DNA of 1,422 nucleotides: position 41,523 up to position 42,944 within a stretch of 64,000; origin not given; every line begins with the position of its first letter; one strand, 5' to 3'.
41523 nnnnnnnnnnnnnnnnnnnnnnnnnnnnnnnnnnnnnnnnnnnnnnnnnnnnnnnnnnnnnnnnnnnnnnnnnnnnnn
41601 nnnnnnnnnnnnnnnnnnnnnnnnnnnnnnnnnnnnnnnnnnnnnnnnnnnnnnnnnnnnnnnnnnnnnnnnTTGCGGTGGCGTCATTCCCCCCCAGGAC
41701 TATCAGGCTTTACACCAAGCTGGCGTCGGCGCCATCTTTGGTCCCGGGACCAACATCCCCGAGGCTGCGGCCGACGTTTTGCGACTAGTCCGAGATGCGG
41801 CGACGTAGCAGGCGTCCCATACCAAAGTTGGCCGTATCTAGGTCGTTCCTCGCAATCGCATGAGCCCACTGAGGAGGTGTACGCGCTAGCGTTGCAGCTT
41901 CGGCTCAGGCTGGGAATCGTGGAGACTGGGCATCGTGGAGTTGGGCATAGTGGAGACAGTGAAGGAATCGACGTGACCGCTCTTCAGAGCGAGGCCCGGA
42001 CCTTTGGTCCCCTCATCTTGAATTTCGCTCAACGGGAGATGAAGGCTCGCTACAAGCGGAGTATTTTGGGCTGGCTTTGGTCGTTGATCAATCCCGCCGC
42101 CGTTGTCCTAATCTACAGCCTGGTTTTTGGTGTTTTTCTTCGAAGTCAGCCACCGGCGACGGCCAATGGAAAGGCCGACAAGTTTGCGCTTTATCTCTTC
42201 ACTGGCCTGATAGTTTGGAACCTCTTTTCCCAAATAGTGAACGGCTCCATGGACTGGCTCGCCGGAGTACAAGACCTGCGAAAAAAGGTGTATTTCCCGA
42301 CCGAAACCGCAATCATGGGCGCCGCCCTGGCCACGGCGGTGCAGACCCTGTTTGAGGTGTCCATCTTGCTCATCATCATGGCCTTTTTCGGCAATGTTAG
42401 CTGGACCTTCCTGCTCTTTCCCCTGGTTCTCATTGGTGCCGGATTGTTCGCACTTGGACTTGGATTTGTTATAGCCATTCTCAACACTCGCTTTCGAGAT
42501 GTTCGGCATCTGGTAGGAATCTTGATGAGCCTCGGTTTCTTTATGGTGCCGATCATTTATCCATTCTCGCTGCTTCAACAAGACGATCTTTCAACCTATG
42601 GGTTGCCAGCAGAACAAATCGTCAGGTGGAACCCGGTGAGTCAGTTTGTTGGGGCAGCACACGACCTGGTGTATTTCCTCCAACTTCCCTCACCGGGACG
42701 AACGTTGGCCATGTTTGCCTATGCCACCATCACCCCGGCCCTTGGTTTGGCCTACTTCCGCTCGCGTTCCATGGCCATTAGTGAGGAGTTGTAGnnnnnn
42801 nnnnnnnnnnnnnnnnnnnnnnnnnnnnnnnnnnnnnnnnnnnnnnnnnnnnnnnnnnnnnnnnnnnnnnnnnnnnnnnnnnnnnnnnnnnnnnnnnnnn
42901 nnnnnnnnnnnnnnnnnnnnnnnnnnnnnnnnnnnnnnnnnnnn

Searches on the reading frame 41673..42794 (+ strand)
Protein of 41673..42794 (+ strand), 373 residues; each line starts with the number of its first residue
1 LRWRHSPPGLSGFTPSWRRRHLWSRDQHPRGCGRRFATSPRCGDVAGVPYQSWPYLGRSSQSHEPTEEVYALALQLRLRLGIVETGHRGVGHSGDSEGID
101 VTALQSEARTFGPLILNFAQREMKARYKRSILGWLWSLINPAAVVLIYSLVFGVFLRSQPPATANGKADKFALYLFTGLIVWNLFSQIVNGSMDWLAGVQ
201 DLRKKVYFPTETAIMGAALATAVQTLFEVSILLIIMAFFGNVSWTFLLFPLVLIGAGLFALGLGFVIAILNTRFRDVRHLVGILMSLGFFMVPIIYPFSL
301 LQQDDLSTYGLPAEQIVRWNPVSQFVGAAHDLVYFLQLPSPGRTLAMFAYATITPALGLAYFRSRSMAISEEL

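Call 7: search_protein_families(library=pfam, proteins=[window:41673-42794:+], max_evalue=0.0001)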
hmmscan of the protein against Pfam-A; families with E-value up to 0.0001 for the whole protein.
window:41673-42794:+ (373 aa): 1 family
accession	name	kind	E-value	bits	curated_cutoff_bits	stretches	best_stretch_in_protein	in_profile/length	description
PF01061.29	ABC2_membrane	-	7.7e-16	58.7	26.9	1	119-301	7-186/211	ABC-2 type transporter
